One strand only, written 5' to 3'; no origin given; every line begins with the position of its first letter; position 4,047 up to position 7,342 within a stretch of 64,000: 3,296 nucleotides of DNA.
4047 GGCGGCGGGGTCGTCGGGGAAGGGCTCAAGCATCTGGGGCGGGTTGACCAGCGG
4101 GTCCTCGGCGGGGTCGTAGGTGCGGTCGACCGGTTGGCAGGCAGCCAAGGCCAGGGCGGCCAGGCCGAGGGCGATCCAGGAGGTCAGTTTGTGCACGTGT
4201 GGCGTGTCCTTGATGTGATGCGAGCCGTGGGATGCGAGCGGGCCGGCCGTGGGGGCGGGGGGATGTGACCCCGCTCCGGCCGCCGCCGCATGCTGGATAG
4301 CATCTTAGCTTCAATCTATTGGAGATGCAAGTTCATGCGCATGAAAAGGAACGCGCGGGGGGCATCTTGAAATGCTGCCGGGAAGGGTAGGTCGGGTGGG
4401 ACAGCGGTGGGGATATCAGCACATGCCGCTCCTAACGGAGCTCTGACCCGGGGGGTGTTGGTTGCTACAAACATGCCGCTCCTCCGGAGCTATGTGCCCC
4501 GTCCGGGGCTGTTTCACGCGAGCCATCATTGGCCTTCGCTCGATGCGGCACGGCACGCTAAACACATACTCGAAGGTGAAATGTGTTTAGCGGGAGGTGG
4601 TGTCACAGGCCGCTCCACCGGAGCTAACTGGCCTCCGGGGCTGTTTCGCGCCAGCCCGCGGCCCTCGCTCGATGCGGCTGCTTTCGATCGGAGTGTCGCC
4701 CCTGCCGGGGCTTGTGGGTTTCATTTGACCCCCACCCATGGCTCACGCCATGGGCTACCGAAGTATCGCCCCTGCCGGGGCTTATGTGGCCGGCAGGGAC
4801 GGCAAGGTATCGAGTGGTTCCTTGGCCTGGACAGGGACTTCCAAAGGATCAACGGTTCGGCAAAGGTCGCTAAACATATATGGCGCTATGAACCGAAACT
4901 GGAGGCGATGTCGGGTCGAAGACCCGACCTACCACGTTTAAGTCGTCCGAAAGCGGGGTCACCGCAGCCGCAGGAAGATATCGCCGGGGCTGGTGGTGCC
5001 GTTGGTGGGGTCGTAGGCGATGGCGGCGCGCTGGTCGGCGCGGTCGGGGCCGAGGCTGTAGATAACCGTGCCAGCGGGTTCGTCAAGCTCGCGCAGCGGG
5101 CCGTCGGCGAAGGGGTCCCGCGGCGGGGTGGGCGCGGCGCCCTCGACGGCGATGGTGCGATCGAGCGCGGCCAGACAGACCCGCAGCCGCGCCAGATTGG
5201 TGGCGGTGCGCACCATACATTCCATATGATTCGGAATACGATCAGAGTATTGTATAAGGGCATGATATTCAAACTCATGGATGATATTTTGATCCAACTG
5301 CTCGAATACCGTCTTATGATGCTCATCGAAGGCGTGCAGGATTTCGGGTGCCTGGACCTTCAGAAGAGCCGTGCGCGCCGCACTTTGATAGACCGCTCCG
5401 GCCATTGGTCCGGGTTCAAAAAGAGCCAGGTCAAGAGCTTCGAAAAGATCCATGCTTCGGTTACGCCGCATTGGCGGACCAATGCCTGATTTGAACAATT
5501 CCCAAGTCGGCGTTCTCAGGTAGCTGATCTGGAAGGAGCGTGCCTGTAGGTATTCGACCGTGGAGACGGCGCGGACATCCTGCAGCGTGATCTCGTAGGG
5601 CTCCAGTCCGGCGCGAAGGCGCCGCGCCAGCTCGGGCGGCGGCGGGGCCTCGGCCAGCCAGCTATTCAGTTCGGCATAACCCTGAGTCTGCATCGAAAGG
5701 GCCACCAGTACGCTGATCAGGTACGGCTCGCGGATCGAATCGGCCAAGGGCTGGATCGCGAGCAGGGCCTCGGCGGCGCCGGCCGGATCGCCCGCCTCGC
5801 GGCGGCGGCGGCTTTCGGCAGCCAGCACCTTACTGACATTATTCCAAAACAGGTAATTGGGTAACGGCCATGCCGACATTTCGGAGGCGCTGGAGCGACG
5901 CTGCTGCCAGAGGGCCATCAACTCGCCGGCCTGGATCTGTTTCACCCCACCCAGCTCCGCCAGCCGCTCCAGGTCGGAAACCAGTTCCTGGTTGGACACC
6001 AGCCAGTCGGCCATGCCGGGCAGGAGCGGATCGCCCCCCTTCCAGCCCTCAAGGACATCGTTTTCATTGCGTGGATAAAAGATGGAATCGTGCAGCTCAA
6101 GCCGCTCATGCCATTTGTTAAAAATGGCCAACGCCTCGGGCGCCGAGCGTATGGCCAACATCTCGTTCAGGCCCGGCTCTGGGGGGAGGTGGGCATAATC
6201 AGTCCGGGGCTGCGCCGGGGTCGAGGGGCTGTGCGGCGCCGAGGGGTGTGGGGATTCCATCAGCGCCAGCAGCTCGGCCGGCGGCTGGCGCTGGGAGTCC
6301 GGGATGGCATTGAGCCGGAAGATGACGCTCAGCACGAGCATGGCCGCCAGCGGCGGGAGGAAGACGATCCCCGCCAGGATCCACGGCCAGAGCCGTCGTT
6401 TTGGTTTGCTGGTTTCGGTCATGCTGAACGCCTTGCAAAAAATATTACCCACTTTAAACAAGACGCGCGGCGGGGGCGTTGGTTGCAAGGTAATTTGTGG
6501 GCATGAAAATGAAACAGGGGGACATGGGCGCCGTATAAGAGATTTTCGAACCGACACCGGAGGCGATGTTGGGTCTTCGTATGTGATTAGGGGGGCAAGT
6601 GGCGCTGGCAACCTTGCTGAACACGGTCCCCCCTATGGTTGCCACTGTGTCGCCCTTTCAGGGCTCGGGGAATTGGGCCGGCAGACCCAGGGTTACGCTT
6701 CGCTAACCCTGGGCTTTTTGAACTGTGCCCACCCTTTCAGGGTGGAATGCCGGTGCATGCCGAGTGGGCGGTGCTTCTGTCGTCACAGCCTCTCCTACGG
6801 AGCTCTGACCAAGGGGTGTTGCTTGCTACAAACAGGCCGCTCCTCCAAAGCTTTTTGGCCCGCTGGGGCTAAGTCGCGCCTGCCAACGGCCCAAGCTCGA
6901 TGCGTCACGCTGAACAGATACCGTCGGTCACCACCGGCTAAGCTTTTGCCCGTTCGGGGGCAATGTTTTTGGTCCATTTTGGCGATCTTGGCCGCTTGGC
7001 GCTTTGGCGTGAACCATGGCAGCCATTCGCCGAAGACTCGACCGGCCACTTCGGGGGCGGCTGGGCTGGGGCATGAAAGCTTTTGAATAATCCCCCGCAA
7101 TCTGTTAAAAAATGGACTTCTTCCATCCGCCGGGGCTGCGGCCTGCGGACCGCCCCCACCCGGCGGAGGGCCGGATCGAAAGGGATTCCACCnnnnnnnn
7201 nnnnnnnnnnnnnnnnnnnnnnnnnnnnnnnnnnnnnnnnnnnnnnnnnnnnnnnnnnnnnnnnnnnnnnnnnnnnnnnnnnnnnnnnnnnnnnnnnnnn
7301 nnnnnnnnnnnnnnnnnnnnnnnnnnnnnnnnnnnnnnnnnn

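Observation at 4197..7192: Hypothetical membrane-protein gene bracketed by composite hairpin repeats that recur elsewhere in the window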

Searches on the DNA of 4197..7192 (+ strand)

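Call 24: search_rna_families(source=window, start=4197, end=7192, threshold=evalue, max_evalue=5, show_alignments=3)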
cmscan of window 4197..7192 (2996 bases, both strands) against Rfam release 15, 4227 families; matches with E-value up to 5: 2.
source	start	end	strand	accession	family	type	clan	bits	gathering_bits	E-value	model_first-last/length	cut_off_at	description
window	4735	4782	+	RF01687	Acido-Lenti-1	Gene; sRNA;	-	32.4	37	7.4e-05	1-46/46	no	Acido-Lenti-1 RNA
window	6583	6633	-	RF01785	blv_FSE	Cis-reg; frameshift_element;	-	18.5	34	3.3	1-27/27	no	ribosomal frameshift site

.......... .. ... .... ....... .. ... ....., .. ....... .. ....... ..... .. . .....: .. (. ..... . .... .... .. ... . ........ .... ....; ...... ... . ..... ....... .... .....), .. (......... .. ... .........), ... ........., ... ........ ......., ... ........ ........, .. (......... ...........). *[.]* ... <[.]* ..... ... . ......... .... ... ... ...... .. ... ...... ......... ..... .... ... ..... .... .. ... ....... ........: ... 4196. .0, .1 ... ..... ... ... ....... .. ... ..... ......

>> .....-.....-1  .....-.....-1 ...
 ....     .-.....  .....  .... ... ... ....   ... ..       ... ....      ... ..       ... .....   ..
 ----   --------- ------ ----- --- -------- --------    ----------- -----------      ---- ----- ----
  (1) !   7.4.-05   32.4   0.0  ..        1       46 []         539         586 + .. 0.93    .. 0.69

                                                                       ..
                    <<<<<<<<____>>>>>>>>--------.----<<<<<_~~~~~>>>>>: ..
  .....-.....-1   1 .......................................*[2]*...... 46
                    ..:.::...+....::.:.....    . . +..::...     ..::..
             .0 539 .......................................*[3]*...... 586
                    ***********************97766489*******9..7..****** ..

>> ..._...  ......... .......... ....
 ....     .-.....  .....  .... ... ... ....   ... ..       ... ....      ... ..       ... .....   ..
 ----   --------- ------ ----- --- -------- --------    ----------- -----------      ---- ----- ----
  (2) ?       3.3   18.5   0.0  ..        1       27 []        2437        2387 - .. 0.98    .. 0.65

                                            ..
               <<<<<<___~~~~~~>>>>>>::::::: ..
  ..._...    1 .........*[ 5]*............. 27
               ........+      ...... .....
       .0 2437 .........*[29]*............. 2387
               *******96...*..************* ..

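Call 54: build_rna_model(alignment_id=A4, structure=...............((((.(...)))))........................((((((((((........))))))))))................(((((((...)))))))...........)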
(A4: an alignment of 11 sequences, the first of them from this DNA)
Model R1 built from alignment A4 (11 sequences, 125 columns); structure: as given.
model positions 114; base pairs 22; branch points 2; effective number of sequences 5.48; information 0.59 bits per position. Calibrated on 0.2 Mb of random sequence (short: E-values are rough).
structure used (alignment columns):
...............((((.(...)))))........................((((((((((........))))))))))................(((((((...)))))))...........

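Call 55: search_with_rna_model(model_id=R1, sources=[window, L121, L122, L123, L124, L125], max_evalue=10, show_alignments=0)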
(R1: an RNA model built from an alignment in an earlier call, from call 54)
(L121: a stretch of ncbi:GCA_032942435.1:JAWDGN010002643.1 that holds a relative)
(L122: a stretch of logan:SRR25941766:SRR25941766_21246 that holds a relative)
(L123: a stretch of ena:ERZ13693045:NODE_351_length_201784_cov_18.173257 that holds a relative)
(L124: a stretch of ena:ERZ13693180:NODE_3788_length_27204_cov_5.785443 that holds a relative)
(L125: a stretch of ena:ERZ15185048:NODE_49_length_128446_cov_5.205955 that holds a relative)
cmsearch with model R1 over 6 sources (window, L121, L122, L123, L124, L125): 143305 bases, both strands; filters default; matches with E-value up to 10: 10.
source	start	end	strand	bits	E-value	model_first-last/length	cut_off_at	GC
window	6640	6752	+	106.5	4.5e-25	1-114/114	no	0.61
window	19097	19208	+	102.7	4.2e-24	1-114/114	no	0.59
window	35839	35945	+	63.9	2.6e-14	1-114/114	no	0.66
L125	14948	15058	-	55.1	4.5e-12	1-114/114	no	0.68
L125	15525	15635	+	55.1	4.5e-12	1-114/114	no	0.76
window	4686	4789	+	44.6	2e-09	1-114/114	no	0.64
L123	19872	20004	-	19.9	0.0035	1-114/114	no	0.66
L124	16141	16273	-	19.9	0.0035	1-114/114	no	0.66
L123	20203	20295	+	13.4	0.15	1-114/114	no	0.63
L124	16472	16564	+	13.4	0.15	1-114/114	no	0.63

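Call 69: search_with_rna_model(model_id=R1, sources=[L126, L127, L128], max_evalue=10, filters=off)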
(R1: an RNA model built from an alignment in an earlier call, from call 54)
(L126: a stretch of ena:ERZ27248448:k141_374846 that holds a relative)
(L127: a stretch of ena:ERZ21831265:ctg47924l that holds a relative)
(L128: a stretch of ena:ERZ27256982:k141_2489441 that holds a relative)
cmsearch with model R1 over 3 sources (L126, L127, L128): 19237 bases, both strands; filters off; matches with E-value up to 10: 25.
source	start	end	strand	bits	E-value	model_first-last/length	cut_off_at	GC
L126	2868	2977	-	48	3.8e-11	1-114/114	no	0.71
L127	2873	2980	-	47.8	4.1e-11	1-114/114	no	0.69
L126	2759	2865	-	41.2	1.9e-09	1-114/114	no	0.68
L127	3709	3818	+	41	2.2e-09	1-114/114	no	0.7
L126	3454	3561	+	40.1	3.7e-09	1-114/114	no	0.71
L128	3449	3550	+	36.4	3.2e-08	1-114/114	no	0.57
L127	3537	3643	-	35.2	6.3e-08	1-114/114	no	0.73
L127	2753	2858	-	23.1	7.4e-05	1-114/114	no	0.65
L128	2899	3004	-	19.6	0.00058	1-114/114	no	0.67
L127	2634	2738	-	19.4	0.00062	1-114/114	no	0.69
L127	3712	3799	-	9.6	0.19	1-114/114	no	0.73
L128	3491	3587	-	8.5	0.37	1-114/114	no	0.55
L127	2868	2977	+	8.2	0.43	1-114/114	no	0.68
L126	2865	2950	+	7.2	0.76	1-114/114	no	0.7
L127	3982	4071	+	4.6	3.5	1-114/114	no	0.58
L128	2689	2711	-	4.5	3.7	48-75/114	no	0.65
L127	3609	3633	+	4.4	3.9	83-107/114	no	0.72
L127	2639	2655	+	4.4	3.9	91-107/114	no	0.94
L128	3875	3980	-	4.3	4.2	1-114/114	no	0.63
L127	3569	3597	+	4.1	4.7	48-75/114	no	0.86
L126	6003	6026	+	3.7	5.9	46-75/114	no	0.67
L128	944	969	+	3.6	6.3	82-107/114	no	0.62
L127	1214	1317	+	3.1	8.4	1-114/114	no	0.58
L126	3540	3562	-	2.9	9.3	85-107/114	no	0.61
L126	2790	2818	+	2.9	9.3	48-75/114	no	0.79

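Call 99: search_with_rna_model(model_id=R1, sources=[window, L121, L123, L125, L126, L127, L128], max_evalue=0.001, make_alignment=true)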
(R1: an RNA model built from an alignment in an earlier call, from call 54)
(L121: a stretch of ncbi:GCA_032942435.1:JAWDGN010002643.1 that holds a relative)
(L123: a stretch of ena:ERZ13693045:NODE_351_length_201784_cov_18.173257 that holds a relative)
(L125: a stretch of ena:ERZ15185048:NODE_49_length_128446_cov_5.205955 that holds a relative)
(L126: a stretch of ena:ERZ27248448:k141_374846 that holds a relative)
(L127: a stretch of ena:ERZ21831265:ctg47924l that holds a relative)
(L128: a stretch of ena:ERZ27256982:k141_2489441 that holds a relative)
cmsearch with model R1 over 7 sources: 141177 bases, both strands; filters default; matches with E-value up to 0.001: 14.
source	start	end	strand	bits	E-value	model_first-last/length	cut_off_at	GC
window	6640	6752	+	106.5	4.5e-25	1-114/114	no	0.61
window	19097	19208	+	102.7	4.1e-24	1-114/114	no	0.59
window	35839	35945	+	63.9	2.6e-14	1-114/114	no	0.66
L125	14948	15058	-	55.1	4.4e-12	1-114/114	no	0.68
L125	15525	15635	+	55.1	4.5e-12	1-114/114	no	0.76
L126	2868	2977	-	48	2.8e-10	1-114/114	no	0.71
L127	2873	2980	-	47.8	3e-10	1-114/114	no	0.69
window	4686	4789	+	44.6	2e-09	1-114/114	no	0.64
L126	2759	2865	-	41.2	1.4e-08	1-114/114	no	0.68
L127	3709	3818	+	41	1.6e-08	1-114/114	no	0.7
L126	3454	3561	+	40.1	2.7e-08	1-114/114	no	0.71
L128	3449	3550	+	36.4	2.4e-07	1-114/114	no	0.57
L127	3537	3643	-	35.2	4.6e-07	1-114/114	no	0.73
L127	2753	2858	-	23.1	0.00055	1-114/114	no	0.65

Alignment A7: 14 matches aligned to the model, 121 columns, each read 5' to 3' on its own strand. Consensus structure (alignment columns), stored with it:
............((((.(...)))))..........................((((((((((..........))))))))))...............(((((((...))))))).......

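Call 110: search_with_rna_model(model_id=R1, sources=[L161, L162], max_evalue=1, filters=off)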
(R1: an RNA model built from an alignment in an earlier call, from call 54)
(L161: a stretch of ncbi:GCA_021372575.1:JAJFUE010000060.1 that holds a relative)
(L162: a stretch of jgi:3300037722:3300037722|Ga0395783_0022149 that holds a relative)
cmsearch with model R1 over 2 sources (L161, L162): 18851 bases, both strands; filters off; matches with E-value up to 1: 5.
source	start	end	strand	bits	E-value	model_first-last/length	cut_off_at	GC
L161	3158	3276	-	23.2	6.7e-05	1-114/114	no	0.58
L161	11204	11304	-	17.3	0.0022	1-114/114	no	0.66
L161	3284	3402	+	14.7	0.0099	1-114/114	no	0.52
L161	6481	6577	-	13.1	0.025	1-114/114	no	0.63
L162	4670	4754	-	9.7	0.18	1-114/114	no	0.6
